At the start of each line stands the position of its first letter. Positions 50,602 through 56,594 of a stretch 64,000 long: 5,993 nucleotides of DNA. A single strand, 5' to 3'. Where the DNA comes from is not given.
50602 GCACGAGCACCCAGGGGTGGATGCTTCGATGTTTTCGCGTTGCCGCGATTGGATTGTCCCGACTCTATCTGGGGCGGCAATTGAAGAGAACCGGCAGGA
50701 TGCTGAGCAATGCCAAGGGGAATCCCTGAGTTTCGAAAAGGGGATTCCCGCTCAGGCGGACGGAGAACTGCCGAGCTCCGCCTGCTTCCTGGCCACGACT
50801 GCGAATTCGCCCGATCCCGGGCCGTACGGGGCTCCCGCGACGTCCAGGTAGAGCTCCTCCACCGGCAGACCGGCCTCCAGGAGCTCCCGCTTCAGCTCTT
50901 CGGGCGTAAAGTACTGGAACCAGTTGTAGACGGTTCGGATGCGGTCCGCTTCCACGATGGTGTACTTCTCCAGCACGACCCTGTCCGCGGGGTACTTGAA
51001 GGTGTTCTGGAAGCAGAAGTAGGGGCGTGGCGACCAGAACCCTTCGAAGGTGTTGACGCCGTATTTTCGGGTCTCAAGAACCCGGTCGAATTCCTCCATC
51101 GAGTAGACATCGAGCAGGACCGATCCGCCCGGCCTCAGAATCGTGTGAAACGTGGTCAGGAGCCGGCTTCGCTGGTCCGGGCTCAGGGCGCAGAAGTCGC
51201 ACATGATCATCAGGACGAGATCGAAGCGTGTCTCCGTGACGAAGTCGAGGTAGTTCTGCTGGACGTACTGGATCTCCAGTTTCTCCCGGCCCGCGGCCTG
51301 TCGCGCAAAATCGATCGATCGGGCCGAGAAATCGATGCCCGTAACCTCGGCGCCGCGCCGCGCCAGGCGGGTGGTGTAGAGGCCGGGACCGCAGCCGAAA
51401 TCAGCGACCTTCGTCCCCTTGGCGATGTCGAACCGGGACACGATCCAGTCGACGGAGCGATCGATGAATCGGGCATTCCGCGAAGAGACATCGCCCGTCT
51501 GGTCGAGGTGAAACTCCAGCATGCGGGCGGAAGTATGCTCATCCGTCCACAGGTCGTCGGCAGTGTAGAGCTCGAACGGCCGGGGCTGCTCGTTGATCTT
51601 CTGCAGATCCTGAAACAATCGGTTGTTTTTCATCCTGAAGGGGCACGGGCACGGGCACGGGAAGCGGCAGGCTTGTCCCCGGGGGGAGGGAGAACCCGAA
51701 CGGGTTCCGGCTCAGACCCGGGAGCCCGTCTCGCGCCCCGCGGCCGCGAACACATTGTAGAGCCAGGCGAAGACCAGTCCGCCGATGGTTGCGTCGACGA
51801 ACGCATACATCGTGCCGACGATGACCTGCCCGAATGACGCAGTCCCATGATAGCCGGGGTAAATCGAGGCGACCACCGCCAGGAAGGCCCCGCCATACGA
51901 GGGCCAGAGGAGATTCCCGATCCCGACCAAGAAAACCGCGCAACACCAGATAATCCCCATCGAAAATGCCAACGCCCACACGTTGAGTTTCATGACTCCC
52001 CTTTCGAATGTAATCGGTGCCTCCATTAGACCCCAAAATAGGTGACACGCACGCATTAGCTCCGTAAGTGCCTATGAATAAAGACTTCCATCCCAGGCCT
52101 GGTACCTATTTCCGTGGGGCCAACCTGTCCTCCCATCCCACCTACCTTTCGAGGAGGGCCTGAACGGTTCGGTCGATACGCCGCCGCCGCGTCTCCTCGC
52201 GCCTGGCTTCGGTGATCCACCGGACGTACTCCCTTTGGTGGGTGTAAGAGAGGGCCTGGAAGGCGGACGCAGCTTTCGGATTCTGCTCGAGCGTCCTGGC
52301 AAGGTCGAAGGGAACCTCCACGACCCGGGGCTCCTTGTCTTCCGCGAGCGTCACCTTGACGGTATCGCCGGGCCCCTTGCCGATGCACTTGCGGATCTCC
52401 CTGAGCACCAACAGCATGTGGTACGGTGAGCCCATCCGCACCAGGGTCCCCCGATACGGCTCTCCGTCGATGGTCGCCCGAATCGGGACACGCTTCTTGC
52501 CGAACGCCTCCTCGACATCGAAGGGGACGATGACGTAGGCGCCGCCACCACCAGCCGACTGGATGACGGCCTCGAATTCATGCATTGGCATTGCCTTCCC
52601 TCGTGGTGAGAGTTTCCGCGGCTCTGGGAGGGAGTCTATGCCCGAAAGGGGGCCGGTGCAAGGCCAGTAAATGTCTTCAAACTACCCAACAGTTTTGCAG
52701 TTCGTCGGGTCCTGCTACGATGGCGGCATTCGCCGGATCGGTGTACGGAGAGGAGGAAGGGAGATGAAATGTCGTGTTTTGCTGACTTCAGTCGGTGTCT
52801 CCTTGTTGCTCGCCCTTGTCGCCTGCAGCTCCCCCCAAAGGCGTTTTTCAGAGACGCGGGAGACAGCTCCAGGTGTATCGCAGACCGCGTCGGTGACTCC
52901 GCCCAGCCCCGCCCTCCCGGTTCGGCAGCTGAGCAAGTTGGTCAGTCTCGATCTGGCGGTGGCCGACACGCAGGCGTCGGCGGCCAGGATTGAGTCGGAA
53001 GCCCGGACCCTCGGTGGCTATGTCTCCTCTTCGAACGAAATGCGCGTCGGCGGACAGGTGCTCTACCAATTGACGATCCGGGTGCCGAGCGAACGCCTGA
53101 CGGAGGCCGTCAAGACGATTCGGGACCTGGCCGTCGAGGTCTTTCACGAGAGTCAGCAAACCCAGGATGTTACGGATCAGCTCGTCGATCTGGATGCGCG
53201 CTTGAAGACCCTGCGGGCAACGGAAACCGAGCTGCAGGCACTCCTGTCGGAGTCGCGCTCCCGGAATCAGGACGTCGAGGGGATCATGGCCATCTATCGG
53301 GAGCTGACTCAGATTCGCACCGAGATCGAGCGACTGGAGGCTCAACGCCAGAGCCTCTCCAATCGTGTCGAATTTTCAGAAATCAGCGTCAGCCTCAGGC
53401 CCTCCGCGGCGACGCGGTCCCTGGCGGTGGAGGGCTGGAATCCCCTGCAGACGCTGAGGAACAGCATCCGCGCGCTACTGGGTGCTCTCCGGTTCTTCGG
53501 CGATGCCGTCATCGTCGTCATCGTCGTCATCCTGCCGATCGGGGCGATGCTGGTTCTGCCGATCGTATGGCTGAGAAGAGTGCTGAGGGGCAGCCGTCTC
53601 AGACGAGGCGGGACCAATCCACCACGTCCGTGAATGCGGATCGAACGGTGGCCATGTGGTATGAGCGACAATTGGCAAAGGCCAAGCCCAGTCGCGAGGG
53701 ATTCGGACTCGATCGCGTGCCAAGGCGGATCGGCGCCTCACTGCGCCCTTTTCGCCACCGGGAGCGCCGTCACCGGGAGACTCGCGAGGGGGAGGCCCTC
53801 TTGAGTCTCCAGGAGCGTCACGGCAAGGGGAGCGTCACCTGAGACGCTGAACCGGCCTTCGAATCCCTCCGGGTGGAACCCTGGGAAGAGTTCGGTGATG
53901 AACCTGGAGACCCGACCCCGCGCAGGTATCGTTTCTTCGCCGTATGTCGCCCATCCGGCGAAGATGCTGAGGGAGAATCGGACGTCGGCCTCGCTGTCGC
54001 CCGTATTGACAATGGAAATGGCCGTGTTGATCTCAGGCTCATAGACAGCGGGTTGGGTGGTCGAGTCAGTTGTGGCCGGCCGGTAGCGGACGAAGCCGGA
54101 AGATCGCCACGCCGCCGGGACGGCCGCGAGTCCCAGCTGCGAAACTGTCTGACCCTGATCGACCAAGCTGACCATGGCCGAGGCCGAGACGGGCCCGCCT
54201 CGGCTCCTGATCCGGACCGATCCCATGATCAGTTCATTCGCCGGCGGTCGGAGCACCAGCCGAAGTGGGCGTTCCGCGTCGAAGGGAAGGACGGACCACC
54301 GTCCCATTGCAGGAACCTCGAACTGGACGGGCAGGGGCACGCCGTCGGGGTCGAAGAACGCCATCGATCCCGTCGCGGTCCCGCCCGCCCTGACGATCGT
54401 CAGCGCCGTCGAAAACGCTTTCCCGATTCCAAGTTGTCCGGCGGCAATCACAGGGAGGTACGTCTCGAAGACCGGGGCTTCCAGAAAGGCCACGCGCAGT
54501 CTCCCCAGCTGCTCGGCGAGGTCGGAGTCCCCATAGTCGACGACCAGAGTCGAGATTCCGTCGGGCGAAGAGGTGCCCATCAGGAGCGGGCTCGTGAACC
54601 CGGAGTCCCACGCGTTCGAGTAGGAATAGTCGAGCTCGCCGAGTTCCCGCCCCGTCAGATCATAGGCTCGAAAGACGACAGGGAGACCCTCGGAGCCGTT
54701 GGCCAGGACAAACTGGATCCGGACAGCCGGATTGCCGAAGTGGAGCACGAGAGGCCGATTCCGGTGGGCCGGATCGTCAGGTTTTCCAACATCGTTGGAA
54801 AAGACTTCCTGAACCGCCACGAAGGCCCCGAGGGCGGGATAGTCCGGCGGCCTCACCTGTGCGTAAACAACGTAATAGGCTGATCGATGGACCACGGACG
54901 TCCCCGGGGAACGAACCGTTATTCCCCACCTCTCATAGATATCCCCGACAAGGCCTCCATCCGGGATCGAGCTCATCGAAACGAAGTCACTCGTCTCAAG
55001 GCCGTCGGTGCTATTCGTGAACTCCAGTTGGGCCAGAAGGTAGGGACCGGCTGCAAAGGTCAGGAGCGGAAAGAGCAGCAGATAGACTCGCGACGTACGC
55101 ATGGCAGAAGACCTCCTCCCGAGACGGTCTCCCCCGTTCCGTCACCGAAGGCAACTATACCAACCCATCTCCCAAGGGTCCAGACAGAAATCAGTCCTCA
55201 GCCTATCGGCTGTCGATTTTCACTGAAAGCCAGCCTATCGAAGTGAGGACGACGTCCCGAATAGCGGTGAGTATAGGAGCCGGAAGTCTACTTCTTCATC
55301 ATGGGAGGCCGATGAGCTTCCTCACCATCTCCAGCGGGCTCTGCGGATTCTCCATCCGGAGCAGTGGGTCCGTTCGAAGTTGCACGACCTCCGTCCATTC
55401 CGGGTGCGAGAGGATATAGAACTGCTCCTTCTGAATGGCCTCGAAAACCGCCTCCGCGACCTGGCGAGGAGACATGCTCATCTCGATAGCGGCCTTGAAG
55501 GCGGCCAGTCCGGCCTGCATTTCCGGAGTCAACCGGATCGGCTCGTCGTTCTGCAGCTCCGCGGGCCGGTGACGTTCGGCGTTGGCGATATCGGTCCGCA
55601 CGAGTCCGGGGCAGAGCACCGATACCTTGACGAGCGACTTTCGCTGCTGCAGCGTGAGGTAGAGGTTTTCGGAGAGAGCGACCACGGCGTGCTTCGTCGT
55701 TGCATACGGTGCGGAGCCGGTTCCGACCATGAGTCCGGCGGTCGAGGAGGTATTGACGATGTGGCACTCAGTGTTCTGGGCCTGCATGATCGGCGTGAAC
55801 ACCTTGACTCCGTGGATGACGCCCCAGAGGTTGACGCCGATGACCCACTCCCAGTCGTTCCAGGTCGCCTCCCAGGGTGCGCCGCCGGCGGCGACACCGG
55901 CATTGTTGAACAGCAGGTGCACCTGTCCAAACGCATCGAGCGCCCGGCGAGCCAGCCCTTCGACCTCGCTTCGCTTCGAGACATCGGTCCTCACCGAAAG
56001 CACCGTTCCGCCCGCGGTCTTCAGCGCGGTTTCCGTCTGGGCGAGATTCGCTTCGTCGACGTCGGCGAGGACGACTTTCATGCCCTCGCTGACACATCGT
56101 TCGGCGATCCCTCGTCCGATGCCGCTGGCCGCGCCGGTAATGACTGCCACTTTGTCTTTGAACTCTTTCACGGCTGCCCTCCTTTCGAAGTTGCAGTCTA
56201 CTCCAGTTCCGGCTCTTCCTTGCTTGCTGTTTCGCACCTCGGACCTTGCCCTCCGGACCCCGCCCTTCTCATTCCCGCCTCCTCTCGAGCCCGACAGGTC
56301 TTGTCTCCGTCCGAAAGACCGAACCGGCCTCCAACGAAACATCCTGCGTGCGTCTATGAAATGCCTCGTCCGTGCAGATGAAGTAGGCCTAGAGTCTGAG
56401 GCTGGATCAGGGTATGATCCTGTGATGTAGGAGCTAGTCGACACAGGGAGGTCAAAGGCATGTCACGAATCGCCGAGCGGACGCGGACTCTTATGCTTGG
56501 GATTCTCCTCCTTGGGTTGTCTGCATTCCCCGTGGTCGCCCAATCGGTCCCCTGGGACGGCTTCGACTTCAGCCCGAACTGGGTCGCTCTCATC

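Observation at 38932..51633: Arn-like but radical-SAM-rich glycoconjugate modification cluster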

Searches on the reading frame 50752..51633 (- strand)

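Call 4: search_protein_families(library=pfam, proteins=[window:50752-51633:-], max_evalue=0.01)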
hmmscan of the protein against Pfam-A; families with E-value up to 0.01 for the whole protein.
window:50752-51633:- (293 aa): 14 families
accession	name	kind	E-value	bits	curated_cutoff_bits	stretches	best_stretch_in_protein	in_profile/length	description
PF13649.12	Methyltransf_25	-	2e-21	76.9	27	1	76-170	1-97/97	Methyltransferase domain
PF08241.18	Methyltransf_11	-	5.7e-17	62.6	21.2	1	78-173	2-94/95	Methyltransferase domain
PF13847.12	Methyltransf_31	-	2.1e-13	50.7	27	1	71-183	2-119/145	Methyltransferase domain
PF13489.12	Methyltransf_23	-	5.4e-13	49.4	27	1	70-260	20-163/164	Methyltransferase domain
PF08242.18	Methyltransf_12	-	1.5e-12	48.5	30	1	78-171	2-97/98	Methyltransferase domain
PF05175.20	MTS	-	4.7e-11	43.1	23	1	57-142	16-104/170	Methyltransferase small domain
PF03848.20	TehB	-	9.6e-08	32.1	20.4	1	65-174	23-132/193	Tellurite resistance protein TehB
PF01728.25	FtsJ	-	2.2e-07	31.4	24.1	1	63-195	11-158/181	FtsJ-like methyltransferase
PF02353.26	CMAS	-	3.4e-07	30.3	27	1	61-184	51-174/273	Mycolic acid cyclopropane synthetase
PF05724.17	TPMT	-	2.9e-05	24.3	26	1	80-174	45-153/218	Thiopurine S-methyltransferase (TPMT)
PF01209.24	Ubie_methyltran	-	0.0007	19.4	20.1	1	68-174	43-151/233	ubiE/COQ5 methyltransferase family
PF00398.26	RrnaAD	-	0.0041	16.7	24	1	61-134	19-91/263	Ribosomal RNA adenine dimethylase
PF05401.17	NodS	-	0.0049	17.2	24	1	74-142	45-112/201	Nodulation protein S (NodS)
PF06325.19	PrmA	-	0.005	16.8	22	1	71-141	160-231/296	Ribosomal protein L11 methyltransferase (PrmA)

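Call 5: search_protein_families(library=ncbifam, proteins=[window:50752-51633:-], max_evalue=0.01)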
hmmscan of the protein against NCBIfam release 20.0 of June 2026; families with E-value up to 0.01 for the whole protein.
window:50752-51633:- (293 aa): 55 families (the best 25 are shown)
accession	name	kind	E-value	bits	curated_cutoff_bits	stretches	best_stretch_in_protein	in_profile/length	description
NF043040.1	corrin_prot_MT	hypoth_equivalog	1.4e-18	67.2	180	1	58-174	28-147/216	corrinoid protein-associated methyltransferase CpaM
NF041820.1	daptide_MTase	equivalog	3.5e-17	62.7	175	1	71-260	36-226/243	daptide-type RiPP biosynthesis methyltransferase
TIGR01983.1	UbiG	equivalog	5.9e-16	58.5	102.95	1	69-174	46-151/228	bifunctional 2-polyprenyl-6-hydroxyphenol methylase/3-demethylubiquinol 3-O-methyltransferase UbiG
NF045667.1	MTase_DVU1556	equivalog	1.3e-12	47.7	155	1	65-181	15-127/213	DVU_1556 family methyltransferase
TIGR02021.1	BchM-ChlM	equivalog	1.6e-11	44.1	158.9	1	58-142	42-124/218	magnesium protoporphyrin IX methyltransferase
TIGR04290.1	meth_Rta_06860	hypoth_equivalog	3.6e-10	39.7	300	1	72-143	49-122/226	TIGR04290 family methyltransferase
TIGR04345.1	ovoA_Cterm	equivalog_domain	4.2e-09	36.3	170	1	50-124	19-93/242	putative 4-mercaptohistidine N1-methyltransferase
TIGR02072.1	BioC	equivalog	4e-08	33.4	184.95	1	73-184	35-142/244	malonyl-ACP O-methyltransferase BioC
NF045649.1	2X_seleno_MduS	exception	1.9e-07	30.4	380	1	67-178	36-151/338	methyltransferase domain-containing selenoprotein MduS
NF008992.0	PRK12335.1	equivalog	2.2e-07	30.3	303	1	66-174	116-223/289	SAM-dependent methyltransferase TehB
NF007610.0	PRK10258.1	equivalog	3e-07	30.1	342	1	56-174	26-138/251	malonyl-ACP O-methyltransferase BioC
NF010703.0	PRK14103.1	equivalog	4e-07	29.7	320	1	59-175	16-125/256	trans-aconitate 2-methyltransferase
NF011529.0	PRK14968.1-3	equivalog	4.4e-07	29.5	162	1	71-141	33-103/198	putative methyltransferase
NF008686.0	PRK11705.1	equivalog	7.2e-07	28.6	400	1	61-184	156-275/383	cyclopropane fatty acyl phospholipid synthase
NF041537.1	ArsM_AhpD_UU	exception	1.2e-06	27.6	510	1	68-174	72-180/345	arsenite methyltransferase/AhpD domain selenoprotein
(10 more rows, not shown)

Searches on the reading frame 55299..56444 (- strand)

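Call 52: search_protein_families(library=pfam, proteins=[window:55299-56444:-], max_evalue=0.00001)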
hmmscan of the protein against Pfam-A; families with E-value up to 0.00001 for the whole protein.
window:55299-56444:- (381 aa): 3 families
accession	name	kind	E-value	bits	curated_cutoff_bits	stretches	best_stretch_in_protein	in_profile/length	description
PF00106.31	adh_short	-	3.3e-48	164.2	26.6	1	98-292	1-192/195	short chain dehydrogenase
PF13561.12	adh_short_C2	-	8.4e-36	124.2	27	1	104-294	1-188/236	Enoyl-(Acyl carrier protein) reductase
PF08659.16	KR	-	1.3e-10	41.9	22.6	1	101-259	4-161/180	KR domain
